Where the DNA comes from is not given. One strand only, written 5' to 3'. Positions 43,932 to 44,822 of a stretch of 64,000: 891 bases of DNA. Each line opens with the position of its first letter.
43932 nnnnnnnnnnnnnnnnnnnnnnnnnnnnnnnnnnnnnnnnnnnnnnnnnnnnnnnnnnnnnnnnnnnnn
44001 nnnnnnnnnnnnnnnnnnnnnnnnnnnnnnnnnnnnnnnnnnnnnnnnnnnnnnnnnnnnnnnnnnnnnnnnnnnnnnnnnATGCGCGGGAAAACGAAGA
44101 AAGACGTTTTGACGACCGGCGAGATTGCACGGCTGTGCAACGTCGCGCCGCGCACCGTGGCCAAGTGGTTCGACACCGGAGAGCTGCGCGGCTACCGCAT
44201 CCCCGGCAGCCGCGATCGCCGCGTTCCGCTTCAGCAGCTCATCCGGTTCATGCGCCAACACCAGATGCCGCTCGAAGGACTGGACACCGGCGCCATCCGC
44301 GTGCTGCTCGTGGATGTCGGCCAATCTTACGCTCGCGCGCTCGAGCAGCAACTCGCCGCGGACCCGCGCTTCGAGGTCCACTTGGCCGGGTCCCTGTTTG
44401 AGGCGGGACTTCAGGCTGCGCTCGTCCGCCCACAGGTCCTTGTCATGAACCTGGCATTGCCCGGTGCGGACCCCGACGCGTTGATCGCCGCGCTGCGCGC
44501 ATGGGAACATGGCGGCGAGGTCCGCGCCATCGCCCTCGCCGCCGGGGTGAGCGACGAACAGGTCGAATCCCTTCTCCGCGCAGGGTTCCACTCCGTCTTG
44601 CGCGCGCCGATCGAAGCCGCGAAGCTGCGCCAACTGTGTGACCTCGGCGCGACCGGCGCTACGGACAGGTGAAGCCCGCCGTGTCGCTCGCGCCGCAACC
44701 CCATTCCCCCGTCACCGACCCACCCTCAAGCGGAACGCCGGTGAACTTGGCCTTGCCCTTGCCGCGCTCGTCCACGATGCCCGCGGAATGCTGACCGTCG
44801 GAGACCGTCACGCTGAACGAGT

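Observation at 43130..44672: Low-G+C islet: orphan DUF559-like nuclease gene, a 20-bp iteron-like array and an excisionase-HTH/pseudo-receiver gene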

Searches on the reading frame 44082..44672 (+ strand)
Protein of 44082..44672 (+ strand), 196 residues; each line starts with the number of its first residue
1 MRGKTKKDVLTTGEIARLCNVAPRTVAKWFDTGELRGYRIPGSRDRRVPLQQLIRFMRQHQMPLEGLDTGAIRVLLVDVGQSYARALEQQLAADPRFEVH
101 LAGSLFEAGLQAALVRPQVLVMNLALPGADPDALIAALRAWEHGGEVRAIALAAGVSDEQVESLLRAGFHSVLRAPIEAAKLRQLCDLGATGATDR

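Call 5: search_protein_families(library=pfam, proteins=[window:44082-44672:+], max_evalue=1)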
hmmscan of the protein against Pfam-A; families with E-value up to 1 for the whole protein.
window:44082-44672:+ (196 aa): 14 families
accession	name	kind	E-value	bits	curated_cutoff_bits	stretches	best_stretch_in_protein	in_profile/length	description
PF12728.13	HTH_17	-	4.7e-09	36.8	27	1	9-60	1-50/51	Helix-turn-helix domain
PF00072.30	Response_reg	-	5e-06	27.1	30.2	1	74-185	1-109/111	Response regulator receiver domain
PF13384.12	HTH_23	-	0.0005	20.3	24.6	1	9-31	17-39/50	Homeodomain-like domain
PF13518.12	HTH_28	-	0.00058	20.3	25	1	11-29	14-32/52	Helix-turn-helix domain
PF00376.29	MerR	-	0.0089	16.3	28.2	1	11-29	1-19/38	MerR family regulatory protein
PF13338.12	AbiEi_4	-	0.016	15.8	25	0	6-35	10-38/49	Transcriptional regulator, AbiEi antitoxin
PF13542.12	HTH_Tnp_ISL3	-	0.022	14.7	27.4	0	14-31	31-48/51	Helix-turn-helix domain of transposase family ISL3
PF10722.14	YbjN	-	0.024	15.3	22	0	149-172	94-117/126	Putative bacterial sensory transduction regulator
PF13551.12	HTH_29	-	0.03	14.9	28.1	1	10-29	13-32/64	Winged helix-turn helix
PF10098.14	DUF2336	-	0.037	13.9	34.6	1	67-182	94-214/262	Uncharacterised protein conserved in bacteria (DUF2336)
PF08281.18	Sigma70_r4_2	-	0.053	13.6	25.7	1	10-29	27-46/54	Sigma-70, region 4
PF00440.29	TetR_N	-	0.069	13.4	24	0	10-27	17-34/47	Bacterial regulatory proteins, tetR family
PF13411.12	MerR_1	-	0.11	13.1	21.6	1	11-39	2-30/69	MerR HTH family regulatory protein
PF13936.12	HTH_38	-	0.2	11.9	27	0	14-27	25-38/44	Helix-turn-helix domain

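Call 12: search_protein_families(library=ncbifam, proteins=[window:44082-44672:+], max_evalue=1)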
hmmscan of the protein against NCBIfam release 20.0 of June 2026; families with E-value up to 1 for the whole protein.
window:44082-44672:+ (196 aa): 16 families
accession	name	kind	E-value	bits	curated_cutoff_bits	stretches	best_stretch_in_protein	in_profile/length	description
TIGR01764.1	excise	domain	6.9e-08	32.7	28.8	1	10-59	2-49/49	excisionase family DNA-binding protein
NF033787.1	HTH_BldC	subfamily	1.4e-07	31.3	77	1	9-46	2-38/49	BldC family transcriptional regulator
TIGR02956.1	TMAO_torS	equivalog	2.7e-05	22.5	676.5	1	98-184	727-814/967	TMAO reductase system sensor histidine kinase/response regulator TorS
NF007820.0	PRK10529.1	equivalog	0.00027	20.4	325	1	73-182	3-108/225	two-component system response regulator KdpE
NF008318.0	PRK11107.1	equivalog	0.00042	18.5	890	1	60-185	656-780/920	two-component sensor histidine kinase BarA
NF007135.0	PRK09581.1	equivalog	0.0062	15.4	474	1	69-182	153-264/457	PleD family two-component system response regulator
NF033518.0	transpos_IS607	equivalog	0.0066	16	110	1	14-61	2-48/187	IS607 family transposase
NF011896.0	PRK15369.1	equivalog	0.015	15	242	1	72-169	4-100/211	two component system response regulator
NF007708.0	PRK10403.1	equivalog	0.017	14.6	343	1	71-192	6-126/215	nitrate/nitrite response regulator protein NarP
NF046037.1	carphisopro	domain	0.018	15.2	38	1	14-34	13-33/54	carph-isopro domain-containing protein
NF033546.1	transpos_IS21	equivalog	0.046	13.2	160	0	7-33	6-32/294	IS21 family transposase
TIGR02154.1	PhoB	equivalog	0.062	12.6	296.2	1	73-169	4-99/226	phosphate regulon transcriptional regulator PhoB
NF033545.0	transpos_IS630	equivalog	0.067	12.6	100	1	11-41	14-48/299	IS630 family transposase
NF038297.2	hybrid_HK_HrmK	equivalog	0.087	11.4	725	1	98-185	516-603/607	hybrid histidine kinase/response regulator HrmK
NF001965.0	PRK00742.1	subfamily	0.11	11.7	293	1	71-130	3-63/357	chemotaxis-specific protein-glutamate methyltransferase CheB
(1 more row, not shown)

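Call 16: find_homologous_proteins(query=window:44082-44672:+, max_evalue=0.001)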
Query window:44082-44672:+ (196 aa): 1186 proteins with E <= 0.001 among 7240 candidates; the best 120 are listed.
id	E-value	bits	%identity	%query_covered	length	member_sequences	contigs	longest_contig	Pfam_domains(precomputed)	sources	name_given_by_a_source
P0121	1.6e-121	421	100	100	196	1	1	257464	PF12728.14,PF00072.31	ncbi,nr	ncbi:MAG: helix-turn-helix domain-containing protein [Phycisphaerales bacterium]|nr:helix-turn-helix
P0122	5.7e-97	341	79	100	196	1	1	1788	PF12728.14,PF00072.31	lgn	-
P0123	5.1e-94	331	78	100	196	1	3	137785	PF12728.14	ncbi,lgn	-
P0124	1.2e-89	317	75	95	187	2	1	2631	PF12728.14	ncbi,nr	ncbi:MAG: helix-turn-helix domain-containing protein [Chloroflexi bacterium]|nr:helix-turn-helix dom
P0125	2.5e-54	202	53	90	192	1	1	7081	PF12728.14,PF00072.31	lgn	-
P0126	3.4e-53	198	52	92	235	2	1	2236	PF12728.14,PF00072.31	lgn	-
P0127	1.1e-52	197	49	92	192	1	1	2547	PF12728.14,PF00072.31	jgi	-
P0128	3.0e-52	195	52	92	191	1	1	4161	PF12728.14,PF00072.31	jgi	jgi:excisionase family DNA binding protein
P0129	3.4e-52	195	49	93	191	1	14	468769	PF12728.14,PF00072.31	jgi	jgi:excisionase family DNA binding protein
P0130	2.2e-51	193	52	92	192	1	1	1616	PF12728.14,PF00072.31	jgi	jgi:excisionase family DNA binding protein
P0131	2.3e-51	192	47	93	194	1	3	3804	PF12728.14,PF00072.31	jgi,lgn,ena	-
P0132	4.5e-51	191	50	91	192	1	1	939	PF12728.14,PF00072.31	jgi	jgi:excisionase family DNA binding protein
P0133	3.6e-50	189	50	90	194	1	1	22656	PF12728.14,PF00072.31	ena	-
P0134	8.6e-50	187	49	96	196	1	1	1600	PF12728.14,PF00072.31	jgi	jgi:excisionase family DNA binding protein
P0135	1.8e-49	186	48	92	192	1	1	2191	PF12728.14,PF00072.31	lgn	-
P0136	3.1e-49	186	48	99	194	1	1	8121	PF12728.14,PF00072.31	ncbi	ncbi:MAG: response regulator [Planctomycetota bacterium]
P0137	3.6e-49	185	50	95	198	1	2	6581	PF12728.14,PF00072.31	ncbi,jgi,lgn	jgi:excisionase family DNA binding protein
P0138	3.6e-49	185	49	91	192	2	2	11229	PF12728.14,PF00072.31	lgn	-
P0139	3.8e-49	185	48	92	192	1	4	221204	PF12728.14,PF00072.31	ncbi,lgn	-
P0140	5.3e-49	185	49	93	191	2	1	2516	PF12728.14,PF00072.31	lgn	-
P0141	8.8e-49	184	49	92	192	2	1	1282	PF12728.14,PF00072.31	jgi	-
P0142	9.2e-49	184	50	91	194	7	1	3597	PF12728.14,PF00072.31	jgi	-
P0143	2.1e-48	183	51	90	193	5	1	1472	PF12728.14,PF00072.31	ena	-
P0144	2.5e-48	183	47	93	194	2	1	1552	PF12728.14,PF00072.31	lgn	-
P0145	2.7e-48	182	49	93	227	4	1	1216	PF12728.14,PF00072.31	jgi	jgi:excisionase family DNA binding protein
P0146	2.7e-48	182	49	92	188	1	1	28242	PF12728.14,PF00072.31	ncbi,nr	ncbi:MAG: response regulator [bacterium]|nr:response regulator [bacterium]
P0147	3.0e-48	182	51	87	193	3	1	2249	PF12728.14,PF00072.31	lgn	-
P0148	3.2e-48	182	49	92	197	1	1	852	PF12728.14,PF00072.31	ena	-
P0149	4.1e-48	182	49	92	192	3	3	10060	PF12728.14,PF00072.31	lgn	-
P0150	4.3e-48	182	48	93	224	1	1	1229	PF12728.14,PF00072.31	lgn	-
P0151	4.9e-48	182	48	91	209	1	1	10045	PF12728.14,PF00072.31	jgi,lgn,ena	-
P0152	5.7e-48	181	49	92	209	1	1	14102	PF12728.14,PF00072.31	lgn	-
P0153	5.8e-48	181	48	94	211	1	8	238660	PF12728.14,PF00072.31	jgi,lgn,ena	jgi:excisionase family DNA binding protein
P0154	5.9e-48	181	45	93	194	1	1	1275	PF12728.14,PF00072.31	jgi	jgi:excisionase family DNA binding protein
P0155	7.7e-48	181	49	91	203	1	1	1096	PF12728.14,PF00072.31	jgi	jgi:excisionase family DNA binding protein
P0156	8.6e-48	181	46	96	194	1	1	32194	PF12728.14,PF00072.31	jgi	-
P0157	9.2e-48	181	49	93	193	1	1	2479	PF12728.14,PF00072.31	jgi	-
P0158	9.4e-48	181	48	92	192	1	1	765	PF12728.14,PF00072.31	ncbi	-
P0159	1.1e-47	180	46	92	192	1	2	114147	PF12728.14,PF00072.31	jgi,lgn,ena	-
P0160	1.4e-47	180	50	92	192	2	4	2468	PF12728.14,PF00072.31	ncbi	-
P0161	1.5e-47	180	49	90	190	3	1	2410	PF12728.14,PF00072.31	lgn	-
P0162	1.6e-47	180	51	90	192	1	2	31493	PF12728.14,PF00072.31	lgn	-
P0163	1.7e-47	180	48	92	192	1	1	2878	PF12728.14,PF00072.31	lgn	-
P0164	2.1e-47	180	44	98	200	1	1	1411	PF12728.14,PF00072.31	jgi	jgi:excisionase family DNA binding protein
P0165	2.1e-47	180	48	95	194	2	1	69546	PF12728.14,PF00072.31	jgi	-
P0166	2.2e-47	179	48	92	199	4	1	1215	PF12728.14,PF00072.31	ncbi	-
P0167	2.3e-47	179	50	89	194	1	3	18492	PF12728.14,PF00072.31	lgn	-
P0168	2.5e-47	179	47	90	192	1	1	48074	PF12728.14,PF00072.31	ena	-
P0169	2.7e-47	179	49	93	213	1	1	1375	PF12728.14,PF00072.31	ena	-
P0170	2.8e-47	179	48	95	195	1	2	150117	PF12728.14,PF00072.31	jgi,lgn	-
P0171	3.0e-47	179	48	92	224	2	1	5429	PF12728.14,PF00072.31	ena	-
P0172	3.0e-47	179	49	89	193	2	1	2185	PF12728.14,PF00072.31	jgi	jgi:excisionase family DNA binding protein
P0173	3.9e-47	179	52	90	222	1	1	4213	PF12728.14,PF00072.31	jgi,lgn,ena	-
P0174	4.3e-47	179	50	92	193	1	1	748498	PF12728.14,PF00072.31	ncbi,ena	-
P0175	4.4e-47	178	48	95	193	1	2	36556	PF12728.14,PF00072.31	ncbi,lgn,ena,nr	ncbi:MAG: response regulator [Phycisphaerae bacterium]|nr:response regulator [Phycisphaerae bacteriu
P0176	4.6e-47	178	51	87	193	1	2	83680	PF12728.14,PF00072.31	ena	-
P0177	4.8e-47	178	49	93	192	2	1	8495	PF12728.14,PF00072.31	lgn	-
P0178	4.9e-47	178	48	91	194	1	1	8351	PF12728.14,PF00072.31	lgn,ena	-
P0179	5.5e-47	178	48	91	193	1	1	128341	PF12728.14,PF00072.31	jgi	jgi:excisionase family DNA binding protein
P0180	5.7e-47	178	48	91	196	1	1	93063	PF12728.14,PF00072.31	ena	-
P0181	6.5e-47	178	47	95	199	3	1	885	PF12728.14,PF00072.31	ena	-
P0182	6.8e-47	178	48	93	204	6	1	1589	PF12728.14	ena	-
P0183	7.2e-47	178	48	92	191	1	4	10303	PF12728.14,PF00072.31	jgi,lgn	jgi:excisionase family DNA binding protein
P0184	7.9e-47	178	51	90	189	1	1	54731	PF12728.14,PF00072.31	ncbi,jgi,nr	ncbi:MAG: helix-turn-helix domain-containing protein [Phycisphaerales bacterium]|nr:MAG: helix-turn-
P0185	8.0e-47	178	47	91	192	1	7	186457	PF12728.14,PF00072.31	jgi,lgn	-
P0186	8.4e-47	178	47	94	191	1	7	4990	PF12728.14,PF00072.31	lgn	-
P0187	9.0e-47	177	47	92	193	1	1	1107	PF12728.14,PF00072.31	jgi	jgi:excisionase family DNA binding protein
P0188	1.0e-46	177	51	90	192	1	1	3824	PF12728.14,PF00072.31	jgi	jgi:excisionase family DNA binding protein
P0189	1.2e-46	177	47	95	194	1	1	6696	PF12728.14,PF00072.31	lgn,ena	-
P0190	1.2e-46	177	49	89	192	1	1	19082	PF12728.14,PF00072.31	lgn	-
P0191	1.2e-46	177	49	90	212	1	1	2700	PF12728.14,PF00072.31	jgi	-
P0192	1.2e-46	177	48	94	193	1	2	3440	PF12728.14,PF00072.31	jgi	jgi:excisionase family DNA binding protein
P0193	1.4e-46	177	49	90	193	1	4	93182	PF12728.14,PF00072.31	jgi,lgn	-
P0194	1.4e-46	177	50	92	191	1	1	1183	PF12728.14,PF00072.31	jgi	jgi:excisionase family DNA binding protein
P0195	1.5e-46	177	49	88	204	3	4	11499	PF12728.14,PF00072.31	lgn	-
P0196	1.5e-46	177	49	88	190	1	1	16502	PF12728.14,PF00072.31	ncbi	-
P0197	1.6e-46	177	48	93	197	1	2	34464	PF12728.14,PF00072.31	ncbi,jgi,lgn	ncbi:MAG: response regulator [Phycisphaerae bacterium]|jgi:excisionase family DNA binding protein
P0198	1.6e-46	177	47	95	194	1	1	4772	PF12728.14,PF00072.31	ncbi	-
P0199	1.7e-46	177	48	91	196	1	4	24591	PF12728.14,PF00072.31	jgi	jgi:excisionase family DNA binding protein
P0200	1.7e-46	177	48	89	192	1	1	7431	PF12728.14,PF00072.31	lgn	-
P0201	1.8e-46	177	50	90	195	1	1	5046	PF12728.14,PF00072.31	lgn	-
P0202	1.8e-46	176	38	90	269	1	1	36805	PF12728.14,PF00376.30,PF13384.13,PF13338.13,PF00072.31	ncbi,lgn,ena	-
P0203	1.9e-46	176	49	94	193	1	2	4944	PF12728.14,PF00072.31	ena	-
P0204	2.1e-46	176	50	87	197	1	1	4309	PF12728.14,PF00072.31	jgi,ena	-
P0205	2.1e-46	176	46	92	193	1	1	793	PF12728.14,PF00072.31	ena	-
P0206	2.1e-46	176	47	94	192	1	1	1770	PF12728.14,PF00072.31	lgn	-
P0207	2.1e-46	176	49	91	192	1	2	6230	PF12728.14,PF00072.31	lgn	-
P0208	2.2e-46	176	45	95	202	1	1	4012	PF12728.14,PF00072.31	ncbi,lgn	-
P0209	2.3e-46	176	49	94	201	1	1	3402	PF12728.14,PF00072.31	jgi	jgi:excisionase family DNA binding protein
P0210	2.3e-46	176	48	94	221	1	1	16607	PF12728.14,PF00072.31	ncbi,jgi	ncbi:MAG: response regulator [Phycisphaerae bacterium]|jgi:excisionase family DNA binding protein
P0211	2.5e-46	176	47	94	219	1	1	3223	PF12728.14,PF00072.31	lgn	-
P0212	2.5e-46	176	46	95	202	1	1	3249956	PF12728.14,PF00072.31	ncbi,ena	-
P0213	2.5e-46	176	47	90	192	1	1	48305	PF12728.14,PF00072.31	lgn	-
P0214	2.8e-46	176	48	94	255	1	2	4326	PF12728.14,PF00072.31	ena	-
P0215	2.8e-46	176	46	94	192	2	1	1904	PF12728.14,PF00072.31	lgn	-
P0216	2.8e-46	176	49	91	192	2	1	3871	PF12728.14,PF00072.31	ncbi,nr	ncbi:MAG: response regulator [Phycisphaerae bacterium]|nr:response regulator [Phycisphaerae bacteriu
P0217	2.8e-46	176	49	88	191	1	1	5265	PF12728.14,PF00072.31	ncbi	-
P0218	3.3e-46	176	47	95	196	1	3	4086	PF12728.14,PF00072.31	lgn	-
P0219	3.5e-46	176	49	93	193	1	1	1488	PF12728.14,PF00072.31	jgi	jgi:excisionase family DNA binding protein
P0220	3.6e-46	176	47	90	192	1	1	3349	PF12728.14,PF00072.31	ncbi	-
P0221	3.6e-46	176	48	91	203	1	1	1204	PF12728.14,PF00072.31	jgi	jgi:excisionase family DNA binding protein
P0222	3.6e-46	176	47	91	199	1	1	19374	PF12728.14,PF00072.31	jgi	jgi:excisionase family DNA binding protein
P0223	3.9e-46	175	51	90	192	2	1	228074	PF12728.14,PF00072.31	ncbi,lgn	-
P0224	4.6e-46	175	47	91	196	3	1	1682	PF12728.14,PF00072.31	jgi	jgi:excisionase family DNA binding protein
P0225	5.5e-46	175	50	88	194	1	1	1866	PF12728.14,PF00072.31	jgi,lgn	-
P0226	5.7e-46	175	48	91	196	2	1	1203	PF12728.14,PF00072.31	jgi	jgi:excisionase family DNA binding protein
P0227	6.1e-46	175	50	87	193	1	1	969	PF12728.14,PF00072.31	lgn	-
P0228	6.2e-46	175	48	90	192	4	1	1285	PF12728.14,PF00072.31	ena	-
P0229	6.3e-46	175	48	89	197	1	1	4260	PF12728.14,PF00072.31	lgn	-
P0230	6.6e-46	175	46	92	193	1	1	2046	PF12728.14,PF00072.31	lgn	-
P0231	6.6e-46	175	46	93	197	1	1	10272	PF12728.14,PF00072.31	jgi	jgi:excisionase family DNA binding protein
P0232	6.8e-46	175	48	94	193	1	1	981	PF12728.14,PF00072.31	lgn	-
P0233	7.2e-46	175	47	93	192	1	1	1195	PF12728.14,PF00072.31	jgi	jgi:excisionase family DNA binding protein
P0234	7.3e-46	175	48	92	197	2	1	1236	PF12728.14,PF00072.31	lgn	-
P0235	8.3e-46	174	47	96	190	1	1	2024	PF12728.14,PF00072.31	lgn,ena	-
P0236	8.5e-46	174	47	93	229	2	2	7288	PF12728.14,PF00072.31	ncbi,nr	ncbi:MAG: response regulator [Planctomycetota bacterium]|nr:MAG: response regulator [Planctomycetota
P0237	8.6e-46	174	46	94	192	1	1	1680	PF12728.14,PF00072.31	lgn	-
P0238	9.0e-46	174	46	93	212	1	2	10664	PF12728.14,PF00072.31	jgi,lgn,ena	-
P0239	9.9e-46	174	47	88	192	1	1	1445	PF12728.14,PF00072.31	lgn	-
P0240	1.2e-45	174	45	92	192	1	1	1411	PF12728.14,PF00072.31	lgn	-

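Call 18: find_encoding_contigs(protein=P0123, flank=10000, max_places=4)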
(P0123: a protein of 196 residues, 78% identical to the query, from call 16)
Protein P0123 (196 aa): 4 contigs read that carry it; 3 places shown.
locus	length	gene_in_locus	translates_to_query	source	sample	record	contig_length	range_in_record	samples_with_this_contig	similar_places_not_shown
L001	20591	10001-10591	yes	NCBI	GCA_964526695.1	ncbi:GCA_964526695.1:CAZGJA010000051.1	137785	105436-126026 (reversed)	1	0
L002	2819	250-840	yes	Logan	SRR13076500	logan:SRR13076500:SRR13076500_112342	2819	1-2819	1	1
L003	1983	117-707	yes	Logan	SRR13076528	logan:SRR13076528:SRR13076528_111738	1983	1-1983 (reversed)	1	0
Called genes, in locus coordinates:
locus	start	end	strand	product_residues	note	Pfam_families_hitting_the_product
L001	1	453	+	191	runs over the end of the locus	PF05685:Uma2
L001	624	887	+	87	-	-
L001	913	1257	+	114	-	-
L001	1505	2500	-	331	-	-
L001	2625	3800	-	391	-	-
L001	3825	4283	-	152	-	-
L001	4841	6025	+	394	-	PF00155:Aminotran_1_2, PF01041:DegT_DnrJ_EryC1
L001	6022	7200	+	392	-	PF00988:CPSase_sm_chain, PF00117:GATase, PF07722:Peptidase_C26 (faint)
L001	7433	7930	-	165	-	PF00210:Ferritin, PF02915:Rubrerythrin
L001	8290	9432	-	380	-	PF18885:DUF5648 (faint)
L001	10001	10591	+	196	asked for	PF12728:HTH_17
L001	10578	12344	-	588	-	PF04371:PAD_porph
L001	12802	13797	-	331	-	PF14237:GYF_2, PF01987:AIM24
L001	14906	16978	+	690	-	-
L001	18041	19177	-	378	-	PF00285:Citrate_synt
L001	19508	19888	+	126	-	PF01951:Archease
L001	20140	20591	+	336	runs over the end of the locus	-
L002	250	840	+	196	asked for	PF12728:HTH_17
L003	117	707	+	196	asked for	PF12728:HTH_17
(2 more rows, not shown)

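Call 19: find_encoding_contigs(protein=P0124, flank=10000, max_places=3)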
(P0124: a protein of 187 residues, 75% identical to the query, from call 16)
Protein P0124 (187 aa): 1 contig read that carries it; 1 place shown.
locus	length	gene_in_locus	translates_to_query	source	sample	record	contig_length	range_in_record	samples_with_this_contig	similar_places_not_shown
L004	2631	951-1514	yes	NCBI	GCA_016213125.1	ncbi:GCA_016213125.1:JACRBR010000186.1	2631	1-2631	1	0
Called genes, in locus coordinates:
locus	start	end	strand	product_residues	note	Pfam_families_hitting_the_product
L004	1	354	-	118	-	?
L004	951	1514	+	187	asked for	PF12728:HTH_17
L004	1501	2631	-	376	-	PF04371:PAD_porph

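Call 20: find_encoding_contigs(protein=P0122, flank=10000, max_places=3)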
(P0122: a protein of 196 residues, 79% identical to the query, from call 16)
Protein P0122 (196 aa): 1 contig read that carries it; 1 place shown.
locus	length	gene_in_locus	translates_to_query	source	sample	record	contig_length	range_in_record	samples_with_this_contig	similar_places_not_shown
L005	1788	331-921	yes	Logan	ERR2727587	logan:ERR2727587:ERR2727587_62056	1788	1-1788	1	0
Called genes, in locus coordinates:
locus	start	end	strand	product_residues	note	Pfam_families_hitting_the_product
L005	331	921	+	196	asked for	PF12728:HTH_17, PF00072:Response_reg (weak)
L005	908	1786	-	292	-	?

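Call 30: find_related_loci(query=A3, collection=genome_contigs, flank=4000)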
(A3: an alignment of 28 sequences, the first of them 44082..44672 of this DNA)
Query A3 (196 aa) in genome_contigs; peptide patterns used: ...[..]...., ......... (x = any residue, [..] = any of these).
600 stretches matched a pattern (row limit reached: there are more); 592 encode a relative of the query (tblastn E <= 1e-3); the best 80 are kept; 80 distinct loci.
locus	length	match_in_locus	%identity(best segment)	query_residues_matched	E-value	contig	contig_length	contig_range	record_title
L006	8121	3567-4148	48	1-194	1e-55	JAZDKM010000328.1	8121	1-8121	MAG: Planctomycetota bacterium isolate MEGAHIT-group-0.533 k141_14441288, whole genome shotgun sequence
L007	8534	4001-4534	51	1-178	1e-54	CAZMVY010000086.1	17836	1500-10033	MAG TPA_asm: uncultured Planctomycetales bacterium isolate SRP167436_co1_329 genome assembly, contig: NODE_5040_length_1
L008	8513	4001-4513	49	7-177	3e-53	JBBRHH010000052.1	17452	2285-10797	MAG: Tepidisphaerales bacterium isolate Co_metawrap_2693 Cmw_2693_k141_3961633_length_17452_cov_8.0000, whole genome sho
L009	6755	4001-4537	48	7-188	7e-53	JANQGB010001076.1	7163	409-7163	MAG: Phycisphaerae bacterium isolate PL23b_bin.28 k99_548661, whole genome shotgun sequence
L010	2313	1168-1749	43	2-194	4e-53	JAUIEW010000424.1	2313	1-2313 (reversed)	MAG: Phycisphaerae bacterium isolate 8_bin.52 NODE_43865_length_2313_cov_0.736962, whole genome shotgun sequence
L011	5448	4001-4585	45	2-195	1e-52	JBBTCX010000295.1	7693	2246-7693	MAG: Planctomycetota bacterium isolate H41-bin234_1 H41_bin234_1_000000000295, whole genome shotgun sequence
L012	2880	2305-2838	44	7-187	1e-52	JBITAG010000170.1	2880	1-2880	MAG: Phycisphaerales bacterium JB059 k141_277742, whole genome shotgun sequence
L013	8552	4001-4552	46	2-188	2e-52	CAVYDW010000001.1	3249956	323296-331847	MAG: uncultured Phycisphaerae bacterium isolate MFD04492.bin.2.1 genome assembly, contig: contig_18431, whole genome sho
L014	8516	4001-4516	46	7-178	3e-52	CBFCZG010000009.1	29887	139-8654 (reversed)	MAG TPA_asm: uncultured Phycisphaerae bacterium isolate SRR6194934_binner13_Refined_19 genome assembly, contig: ERZ78139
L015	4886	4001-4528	45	7-182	6e-52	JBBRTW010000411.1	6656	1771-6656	MAG: Tepidisphaerales bacterium isolate La2_metabat2.312 La2_metabat2.312_K_373102L6656_cov_11.9612, whole genome shotgu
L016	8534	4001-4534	43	7-187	6e-52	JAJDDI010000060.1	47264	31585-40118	MAG: Phycisphaerales bacterium isolate OFTM92 OFTM92_59, whole genome shotgun sequence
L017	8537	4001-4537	47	6-187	5e-52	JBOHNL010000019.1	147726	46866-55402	MAG: Phycisphaerales bacterium isolate H1-B2_metawrap_bin.1 k127_38966, whole genome shotgun sequence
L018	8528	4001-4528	48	2-177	3e-52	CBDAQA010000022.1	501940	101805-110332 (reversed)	MAG: Tepidisphaeraceae bacterium isolate 1353d618-0544-4452-b543-d2f7128d8099 genome assembly, contig: contig_22, whole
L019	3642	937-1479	43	5-188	4e-52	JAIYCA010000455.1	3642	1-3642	MAG: Planctomycetaceae bacterium isolate E1_MAG_00063 pond_E1_MAG_00063_000000000091, whole genome shotgun sequence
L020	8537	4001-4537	45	6-187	9e-52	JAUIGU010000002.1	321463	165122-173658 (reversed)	MAG: Phycisphaerae bacterium isolate Co_bin.173 NODE_319_length_321463_cov_2.149588, whole genome shotgun sequence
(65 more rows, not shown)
